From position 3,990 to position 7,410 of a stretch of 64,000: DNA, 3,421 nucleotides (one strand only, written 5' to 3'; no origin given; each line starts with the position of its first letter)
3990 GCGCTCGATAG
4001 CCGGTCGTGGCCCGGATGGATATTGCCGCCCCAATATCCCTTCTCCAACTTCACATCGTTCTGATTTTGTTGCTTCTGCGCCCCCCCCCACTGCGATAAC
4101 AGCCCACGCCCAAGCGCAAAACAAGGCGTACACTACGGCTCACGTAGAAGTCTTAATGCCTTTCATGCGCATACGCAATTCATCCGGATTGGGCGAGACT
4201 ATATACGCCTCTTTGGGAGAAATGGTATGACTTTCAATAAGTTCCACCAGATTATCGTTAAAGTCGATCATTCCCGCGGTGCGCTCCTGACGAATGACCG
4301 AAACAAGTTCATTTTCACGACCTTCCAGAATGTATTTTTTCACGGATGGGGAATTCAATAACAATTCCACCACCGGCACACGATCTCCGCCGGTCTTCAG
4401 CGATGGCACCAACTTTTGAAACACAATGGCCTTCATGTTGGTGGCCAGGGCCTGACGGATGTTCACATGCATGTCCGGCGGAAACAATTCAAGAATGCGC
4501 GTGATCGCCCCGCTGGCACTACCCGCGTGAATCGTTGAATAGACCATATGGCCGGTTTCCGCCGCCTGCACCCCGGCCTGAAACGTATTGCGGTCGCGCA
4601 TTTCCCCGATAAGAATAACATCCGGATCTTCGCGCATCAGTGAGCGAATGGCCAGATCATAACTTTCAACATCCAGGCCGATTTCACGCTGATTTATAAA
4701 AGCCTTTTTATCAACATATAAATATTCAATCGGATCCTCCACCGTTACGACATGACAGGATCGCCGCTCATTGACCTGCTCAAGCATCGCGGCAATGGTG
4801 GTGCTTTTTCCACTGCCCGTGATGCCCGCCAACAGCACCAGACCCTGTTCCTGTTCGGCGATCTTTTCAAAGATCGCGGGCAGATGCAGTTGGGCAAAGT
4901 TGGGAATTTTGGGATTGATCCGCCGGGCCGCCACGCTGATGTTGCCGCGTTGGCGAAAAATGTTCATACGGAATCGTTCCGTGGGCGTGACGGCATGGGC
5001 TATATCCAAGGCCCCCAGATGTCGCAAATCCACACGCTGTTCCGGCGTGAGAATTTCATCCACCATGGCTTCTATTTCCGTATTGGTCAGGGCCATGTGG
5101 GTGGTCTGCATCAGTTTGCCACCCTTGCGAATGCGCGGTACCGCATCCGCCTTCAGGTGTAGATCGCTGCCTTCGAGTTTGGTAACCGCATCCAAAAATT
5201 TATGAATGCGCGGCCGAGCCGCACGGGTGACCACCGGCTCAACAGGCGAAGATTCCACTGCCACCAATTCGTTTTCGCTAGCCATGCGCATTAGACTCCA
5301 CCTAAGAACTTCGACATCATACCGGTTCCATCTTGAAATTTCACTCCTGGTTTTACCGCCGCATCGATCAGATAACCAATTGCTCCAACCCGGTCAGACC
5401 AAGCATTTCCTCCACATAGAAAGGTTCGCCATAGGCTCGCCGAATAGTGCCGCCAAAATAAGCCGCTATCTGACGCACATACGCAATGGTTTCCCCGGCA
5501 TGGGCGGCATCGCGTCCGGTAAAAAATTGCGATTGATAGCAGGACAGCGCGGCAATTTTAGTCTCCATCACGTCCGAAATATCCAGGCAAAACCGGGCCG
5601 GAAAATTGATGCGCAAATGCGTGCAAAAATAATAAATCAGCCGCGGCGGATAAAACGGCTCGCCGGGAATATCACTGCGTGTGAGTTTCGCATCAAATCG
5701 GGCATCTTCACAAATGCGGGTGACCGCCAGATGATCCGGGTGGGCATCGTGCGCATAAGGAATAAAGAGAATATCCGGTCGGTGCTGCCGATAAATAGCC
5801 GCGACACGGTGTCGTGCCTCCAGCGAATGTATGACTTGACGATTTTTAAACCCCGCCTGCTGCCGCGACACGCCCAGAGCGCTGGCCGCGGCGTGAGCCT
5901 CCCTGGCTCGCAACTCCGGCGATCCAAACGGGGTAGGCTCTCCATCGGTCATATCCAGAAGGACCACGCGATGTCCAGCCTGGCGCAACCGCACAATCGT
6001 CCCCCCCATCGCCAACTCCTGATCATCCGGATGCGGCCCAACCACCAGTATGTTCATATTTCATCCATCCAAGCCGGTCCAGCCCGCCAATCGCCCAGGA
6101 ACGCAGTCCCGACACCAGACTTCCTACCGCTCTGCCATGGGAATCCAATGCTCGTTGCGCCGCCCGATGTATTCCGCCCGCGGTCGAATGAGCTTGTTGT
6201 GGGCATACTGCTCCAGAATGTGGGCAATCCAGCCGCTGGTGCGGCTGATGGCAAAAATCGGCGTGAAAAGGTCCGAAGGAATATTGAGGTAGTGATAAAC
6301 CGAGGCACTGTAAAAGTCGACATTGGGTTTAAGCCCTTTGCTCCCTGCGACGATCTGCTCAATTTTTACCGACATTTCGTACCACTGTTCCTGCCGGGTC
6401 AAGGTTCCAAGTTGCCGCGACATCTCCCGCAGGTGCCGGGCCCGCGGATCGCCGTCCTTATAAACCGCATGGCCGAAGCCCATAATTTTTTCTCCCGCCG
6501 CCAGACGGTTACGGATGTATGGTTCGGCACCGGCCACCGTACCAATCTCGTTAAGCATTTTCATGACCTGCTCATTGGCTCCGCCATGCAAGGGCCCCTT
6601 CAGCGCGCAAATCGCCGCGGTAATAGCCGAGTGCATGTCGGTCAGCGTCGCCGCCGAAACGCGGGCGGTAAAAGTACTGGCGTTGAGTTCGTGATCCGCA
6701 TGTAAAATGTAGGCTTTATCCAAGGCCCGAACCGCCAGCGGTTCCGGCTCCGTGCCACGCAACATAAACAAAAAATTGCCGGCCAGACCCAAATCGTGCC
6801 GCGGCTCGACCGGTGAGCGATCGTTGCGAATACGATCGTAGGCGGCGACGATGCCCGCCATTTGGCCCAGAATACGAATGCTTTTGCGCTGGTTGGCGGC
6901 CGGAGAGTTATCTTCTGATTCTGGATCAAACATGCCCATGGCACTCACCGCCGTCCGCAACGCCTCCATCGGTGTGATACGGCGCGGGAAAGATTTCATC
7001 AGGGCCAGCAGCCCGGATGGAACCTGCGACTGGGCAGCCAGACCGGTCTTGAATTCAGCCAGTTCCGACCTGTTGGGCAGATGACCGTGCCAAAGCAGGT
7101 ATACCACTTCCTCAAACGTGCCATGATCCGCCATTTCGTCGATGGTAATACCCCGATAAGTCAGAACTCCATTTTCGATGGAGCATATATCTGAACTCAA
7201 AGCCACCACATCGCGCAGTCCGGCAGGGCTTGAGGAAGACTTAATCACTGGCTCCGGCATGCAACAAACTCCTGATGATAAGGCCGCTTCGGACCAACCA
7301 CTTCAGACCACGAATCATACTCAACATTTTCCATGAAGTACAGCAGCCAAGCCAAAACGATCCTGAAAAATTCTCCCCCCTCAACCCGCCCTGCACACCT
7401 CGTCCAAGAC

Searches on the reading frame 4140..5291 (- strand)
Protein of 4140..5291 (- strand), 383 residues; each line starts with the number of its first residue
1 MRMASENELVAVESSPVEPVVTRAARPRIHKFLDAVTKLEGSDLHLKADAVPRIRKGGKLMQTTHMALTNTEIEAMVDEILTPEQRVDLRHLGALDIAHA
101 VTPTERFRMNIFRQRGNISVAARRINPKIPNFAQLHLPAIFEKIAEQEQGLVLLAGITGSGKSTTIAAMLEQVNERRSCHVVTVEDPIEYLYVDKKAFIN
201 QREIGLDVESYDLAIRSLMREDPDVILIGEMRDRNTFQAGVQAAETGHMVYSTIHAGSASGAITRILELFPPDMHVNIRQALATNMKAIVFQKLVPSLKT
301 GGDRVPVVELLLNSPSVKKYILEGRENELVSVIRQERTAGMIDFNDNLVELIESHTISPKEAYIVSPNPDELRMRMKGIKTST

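Call 45: search_protein_families(library=pfam, proteins=[window:4140-5291:-], max_evalue=0.001)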
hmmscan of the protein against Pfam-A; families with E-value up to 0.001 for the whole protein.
window:4140-5291:- (383 aa): 3 families
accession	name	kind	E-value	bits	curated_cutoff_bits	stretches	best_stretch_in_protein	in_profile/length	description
PF00437.27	T2SSE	-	8e-42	143.6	24.9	1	140-298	133-281/370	Type II/IV secretion system protein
PF13191.12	AAA_16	-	1.6e-05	25.9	32.6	1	137-184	12-56/167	AAA ATPase domain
PF13401.12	AAA_22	-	0.00015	22.5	27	1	147-186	3-41/130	AAA domain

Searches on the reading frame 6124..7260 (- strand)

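Call 45: search_protein_families(library=pfam, proteins=[window:6124-7260:-], max_evalue=0.001)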
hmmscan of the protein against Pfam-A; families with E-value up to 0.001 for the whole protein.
window:6124-7260:- (378 aa): 1 family
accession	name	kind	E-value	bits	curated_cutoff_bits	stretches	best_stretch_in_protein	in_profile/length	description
PF00285.26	Citrate_synt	-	7e-136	453.4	27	1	14-361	1-357/357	Citrate synthase, C-terminal domain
